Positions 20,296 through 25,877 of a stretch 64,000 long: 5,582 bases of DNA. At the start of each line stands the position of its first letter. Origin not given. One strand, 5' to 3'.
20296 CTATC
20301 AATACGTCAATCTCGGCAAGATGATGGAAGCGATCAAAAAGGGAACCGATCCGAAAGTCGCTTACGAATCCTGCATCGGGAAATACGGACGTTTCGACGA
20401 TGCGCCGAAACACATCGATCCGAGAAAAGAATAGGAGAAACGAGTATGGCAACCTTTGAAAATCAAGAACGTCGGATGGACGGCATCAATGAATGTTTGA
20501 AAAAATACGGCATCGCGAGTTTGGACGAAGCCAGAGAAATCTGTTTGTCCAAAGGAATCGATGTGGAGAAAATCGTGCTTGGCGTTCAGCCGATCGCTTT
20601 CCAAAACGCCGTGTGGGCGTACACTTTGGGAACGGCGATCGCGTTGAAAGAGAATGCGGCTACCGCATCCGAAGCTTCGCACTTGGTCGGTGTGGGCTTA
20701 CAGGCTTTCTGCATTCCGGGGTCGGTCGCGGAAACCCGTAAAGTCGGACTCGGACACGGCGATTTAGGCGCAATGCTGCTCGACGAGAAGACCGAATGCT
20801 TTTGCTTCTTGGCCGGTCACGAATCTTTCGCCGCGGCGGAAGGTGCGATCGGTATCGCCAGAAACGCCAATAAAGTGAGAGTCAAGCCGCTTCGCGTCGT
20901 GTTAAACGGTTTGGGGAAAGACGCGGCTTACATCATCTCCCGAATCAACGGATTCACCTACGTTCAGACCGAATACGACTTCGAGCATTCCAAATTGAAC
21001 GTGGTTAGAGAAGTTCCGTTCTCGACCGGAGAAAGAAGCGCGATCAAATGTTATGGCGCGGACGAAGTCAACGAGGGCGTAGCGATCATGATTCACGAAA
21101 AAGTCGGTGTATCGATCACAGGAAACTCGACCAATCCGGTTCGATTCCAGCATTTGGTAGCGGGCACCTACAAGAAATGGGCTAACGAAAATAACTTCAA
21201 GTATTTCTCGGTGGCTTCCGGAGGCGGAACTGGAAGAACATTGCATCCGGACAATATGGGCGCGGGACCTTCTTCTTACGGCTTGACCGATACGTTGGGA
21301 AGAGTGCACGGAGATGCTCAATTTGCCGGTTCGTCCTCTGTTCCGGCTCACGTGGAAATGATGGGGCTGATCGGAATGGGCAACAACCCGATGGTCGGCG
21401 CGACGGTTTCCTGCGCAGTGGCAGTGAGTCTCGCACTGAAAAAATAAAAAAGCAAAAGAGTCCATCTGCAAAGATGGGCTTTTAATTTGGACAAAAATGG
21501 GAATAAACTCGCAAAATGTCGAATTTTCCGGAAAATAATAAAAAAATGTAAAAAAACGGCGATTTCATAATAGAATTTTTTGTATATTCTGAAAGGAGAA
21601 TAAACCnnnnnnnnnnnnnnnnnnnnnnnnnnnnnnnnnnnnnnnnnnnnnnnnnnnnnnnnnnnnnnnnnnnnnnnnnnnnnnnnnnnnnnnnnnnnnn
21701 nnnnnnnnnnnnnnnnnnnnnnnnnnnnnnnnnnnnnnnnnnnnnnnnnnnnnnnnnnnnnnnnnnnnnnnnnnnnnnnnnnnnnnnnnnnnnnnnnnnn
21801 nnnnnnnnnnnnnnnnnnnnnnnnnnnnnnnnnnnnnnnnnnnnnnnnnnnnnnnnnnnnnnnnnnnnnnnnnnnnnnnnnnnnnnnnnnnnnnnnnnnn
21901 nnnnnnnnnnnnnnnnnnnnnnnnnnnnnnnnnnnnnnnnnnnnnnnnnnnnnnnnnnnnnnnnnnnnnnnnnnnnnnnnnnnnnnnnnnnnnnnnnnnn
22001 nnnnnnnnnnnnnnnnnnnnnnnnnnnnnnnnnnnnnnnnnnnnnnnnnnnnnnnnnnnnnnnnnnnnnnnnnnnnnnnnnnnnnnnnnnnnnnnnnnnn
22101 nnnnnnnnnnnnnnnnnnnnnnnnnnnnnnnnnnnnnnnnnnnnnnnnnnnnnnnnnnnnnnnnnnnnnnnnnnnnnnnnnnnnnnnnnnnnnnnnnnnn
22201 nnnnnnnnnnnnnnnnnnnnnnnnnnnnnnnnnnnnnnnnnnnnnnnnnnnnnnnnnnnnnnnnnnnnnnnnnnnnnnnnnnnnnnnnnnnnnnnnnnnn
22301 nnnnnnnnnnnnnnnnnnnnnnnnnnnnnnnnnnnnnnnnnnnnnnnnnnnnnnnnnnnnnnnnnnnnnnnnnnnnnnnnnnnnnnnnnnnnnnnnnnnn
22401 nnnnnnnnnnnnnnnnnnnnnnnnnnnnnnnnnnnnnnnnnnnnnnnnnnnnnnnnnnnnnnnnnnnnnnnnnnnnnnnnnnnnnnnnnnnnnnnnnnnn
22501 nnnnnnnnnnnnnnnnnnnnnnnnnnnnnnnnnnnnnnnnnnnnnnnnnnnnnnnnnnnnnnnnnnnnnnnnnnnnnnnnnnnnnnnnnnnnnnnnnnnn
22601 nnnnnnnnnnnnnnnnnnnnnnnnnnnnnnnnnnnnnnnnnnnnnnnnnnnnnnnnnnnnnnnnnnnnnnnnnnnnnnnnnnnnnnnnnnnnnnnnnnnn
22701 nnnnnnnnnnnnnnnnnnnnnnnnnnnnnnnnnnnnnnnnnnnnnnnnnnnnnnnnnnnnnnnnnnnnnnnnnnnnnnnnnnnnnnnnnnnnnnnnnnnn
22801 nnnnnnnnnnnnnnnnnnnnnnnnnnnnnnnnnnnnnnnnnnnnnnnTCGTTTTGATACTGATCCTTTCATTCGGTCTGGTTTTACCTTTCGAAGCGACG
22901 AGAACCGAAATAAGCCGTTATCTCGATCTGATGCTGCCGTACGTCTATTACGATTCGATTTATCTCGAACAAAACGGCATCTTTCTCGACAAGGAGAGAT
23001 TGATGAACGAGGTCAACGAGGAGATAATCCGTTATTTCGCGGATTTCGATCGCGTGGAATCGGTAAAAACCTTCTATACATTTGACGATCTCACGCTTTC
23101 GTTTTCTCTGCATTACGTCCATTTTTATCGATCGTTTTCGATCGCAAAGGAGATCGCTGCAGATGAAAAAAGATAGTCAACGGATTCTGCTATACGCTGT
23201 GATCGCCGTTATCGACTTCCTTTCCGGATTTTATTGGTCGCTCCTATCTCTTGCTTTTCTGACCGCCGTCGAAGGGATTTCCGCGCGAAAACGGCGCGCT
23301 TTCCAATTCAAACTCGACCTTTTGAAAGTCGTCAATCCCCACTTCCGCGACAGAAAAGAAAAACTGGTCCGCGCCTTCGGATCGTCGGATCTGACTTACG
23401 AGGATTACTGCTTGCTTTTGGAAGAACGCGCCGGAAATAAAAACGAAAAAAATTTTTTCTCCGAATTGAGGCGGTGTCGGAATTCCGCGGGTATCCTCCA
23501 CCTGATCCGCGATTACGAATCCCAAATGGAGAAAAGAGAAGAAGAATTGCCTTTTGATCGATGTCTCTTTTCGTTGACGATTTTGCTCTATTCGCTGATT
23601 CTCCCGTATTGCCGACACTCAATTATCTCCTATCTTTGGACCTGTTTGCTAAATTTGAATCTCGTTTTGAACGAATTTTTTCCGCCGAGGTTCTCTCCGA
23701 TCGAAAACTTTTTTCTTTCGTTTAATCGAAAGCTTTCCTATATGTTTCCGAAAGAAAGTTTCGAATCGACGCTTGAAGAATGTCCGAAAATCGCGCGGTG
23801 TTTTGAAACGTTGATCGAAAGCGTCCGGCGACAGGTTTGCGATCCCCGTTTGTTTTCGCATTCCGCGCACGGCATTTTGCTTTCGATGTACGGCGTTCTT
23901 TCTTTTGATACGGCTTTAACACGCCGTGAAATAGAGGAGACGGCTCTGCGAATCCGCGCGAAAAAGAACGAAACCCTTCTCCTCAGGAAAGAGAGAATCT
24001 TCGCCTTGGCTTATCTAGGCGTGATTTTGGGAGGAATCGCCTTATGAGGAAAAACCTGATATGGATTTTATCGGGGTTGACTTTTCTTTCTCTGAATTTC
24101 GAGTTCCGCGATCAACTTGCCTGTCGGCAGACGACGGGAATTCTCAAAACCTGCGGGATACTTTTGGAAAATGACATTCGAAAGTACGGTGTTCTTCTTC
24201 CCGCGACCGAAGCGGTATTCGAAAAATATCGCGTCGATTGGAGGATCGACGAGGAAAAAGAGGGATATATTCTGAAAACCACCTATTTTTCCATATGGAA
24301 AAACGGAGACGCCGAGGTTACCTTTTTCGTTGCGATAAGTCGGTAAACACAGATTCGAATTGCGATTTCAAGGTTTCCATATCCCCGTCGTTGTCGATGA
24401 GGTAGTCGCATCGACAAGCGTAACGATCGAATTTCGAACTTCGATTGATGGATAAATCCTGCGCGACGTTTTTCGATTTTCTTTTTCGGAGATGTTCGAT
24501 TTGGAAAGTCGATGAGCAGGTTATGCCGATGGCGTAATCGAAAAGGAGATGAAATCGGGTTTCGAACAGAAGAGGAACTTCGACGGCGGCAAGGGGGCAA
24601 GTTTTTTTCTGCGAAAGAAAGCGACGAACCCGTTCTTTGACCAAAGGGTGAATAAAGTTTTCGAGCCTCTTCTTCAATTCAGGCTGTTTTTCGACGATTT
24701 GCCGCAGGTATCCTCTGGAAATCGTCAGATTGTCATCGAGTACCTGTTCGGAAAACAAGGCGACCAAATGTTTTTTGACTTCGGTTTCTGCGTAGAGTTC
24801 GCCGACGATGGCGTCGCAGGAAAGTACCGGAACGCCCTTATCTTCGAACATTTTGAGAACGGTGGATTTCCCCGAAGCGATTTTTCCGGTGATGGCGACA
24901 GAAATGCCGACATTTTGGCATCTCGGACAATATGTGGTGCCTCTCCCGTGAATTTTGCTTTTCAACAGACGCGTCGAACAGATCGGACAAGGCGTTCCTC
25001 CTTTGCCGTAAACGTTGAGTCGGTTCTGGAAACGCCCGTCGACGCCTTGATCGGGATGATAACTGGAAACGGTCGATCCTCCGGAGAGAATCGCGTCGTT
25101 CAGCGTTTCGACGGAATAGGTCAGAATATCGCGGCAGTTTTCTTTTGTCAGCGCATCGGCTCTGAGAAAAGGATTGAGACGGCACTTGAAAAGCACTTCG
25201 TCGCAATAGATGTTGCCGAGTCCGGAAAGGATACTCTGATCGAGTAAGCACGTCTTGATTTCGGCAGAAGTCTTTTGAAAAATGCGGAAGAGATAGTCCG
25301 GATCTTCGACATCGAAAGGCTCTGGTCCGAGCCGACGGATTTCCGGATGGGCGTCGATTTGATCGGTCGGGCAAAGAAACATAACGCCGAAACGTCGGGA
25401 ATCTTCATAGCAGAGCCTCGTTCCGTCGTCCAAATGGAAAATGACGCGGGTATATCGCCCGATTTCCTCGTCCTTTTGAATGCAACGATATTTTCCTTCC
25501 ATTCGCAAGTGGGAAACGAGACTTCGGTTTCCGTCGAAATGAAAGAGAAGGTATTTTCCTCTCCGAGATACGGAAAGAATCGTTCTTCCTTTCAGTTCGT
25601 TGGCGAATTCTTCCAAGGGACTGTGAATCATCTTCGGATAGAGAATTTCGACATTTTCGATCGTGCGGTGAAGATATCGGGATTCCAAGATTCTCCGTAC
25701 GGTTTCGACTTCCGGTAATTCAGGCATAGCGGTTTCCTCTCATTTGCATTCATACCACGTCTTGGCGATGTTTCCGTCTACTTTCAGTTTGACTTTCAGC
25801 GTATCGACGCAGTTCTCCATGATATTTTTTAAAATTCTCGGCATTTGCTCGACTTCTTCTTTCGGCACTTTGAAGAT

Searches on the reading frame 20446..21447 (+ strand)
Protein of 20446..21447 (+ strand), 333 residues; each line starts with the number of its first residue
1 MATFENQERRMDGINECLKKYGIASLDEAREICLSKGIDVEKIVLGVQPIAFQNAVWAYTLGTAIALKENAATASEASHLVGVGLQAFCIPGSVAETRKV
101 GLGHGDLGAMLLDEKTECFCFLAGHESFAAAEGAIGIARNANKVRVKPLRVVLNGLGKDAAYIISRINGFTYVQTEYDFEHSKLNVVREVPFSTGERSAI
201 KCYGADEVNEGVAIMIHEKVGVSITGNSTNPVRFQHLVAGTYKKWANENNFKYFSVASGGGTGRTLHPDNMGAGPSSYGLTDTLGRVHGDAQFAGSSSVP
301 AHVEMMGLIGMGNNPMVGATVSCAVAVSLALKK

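Call 42: search_protein_families(library=pfam, proteins=[window:20446-21447:+], max_evalue=0.000001)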
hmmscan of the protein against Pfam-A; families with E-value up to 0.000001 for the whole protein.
window:20446-21447:+ (333 aa): 1 family
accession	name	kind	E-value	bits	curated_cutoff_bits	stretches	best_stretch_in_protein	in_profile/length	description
PF14057.11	GGGtGRT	-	8.1e-183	607.2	27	1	4-328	1-325/327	GGGtGRT protein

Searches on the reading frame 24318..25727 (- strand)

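Call 42: search_protein_families(library=pfam, proteins=[window:24318-25727:-], max_evalue=0.000001)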
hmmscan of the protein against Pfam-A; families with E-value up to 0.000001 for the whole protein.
window:24318-25727:- (469 aa): 4 families
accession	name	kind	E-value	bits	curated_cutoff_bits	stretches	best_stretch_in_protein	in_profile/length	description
PF01149.29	Fapy_DNA_glyco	-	3.2e-37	128.2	25.5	1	1-116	1-117/117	Formamidopyrimidine-DNA glycosylase N-terminal domain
PF01121.26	CoaE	-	2.6e-29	102.6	27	1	276-450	2-178/180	Dephospho-CoA kinase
PF06831.19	H2TH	-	1.9e-21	76.3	34.7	1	133-222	1-91/93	Formamidopyrimidine-DNA glycosylase H2TH domain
PF06827.20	zf-FPG_IleRS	-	6.3e-07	29.5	21.3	1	246-273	3-30/30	Zinc finger found in FPG and IleRS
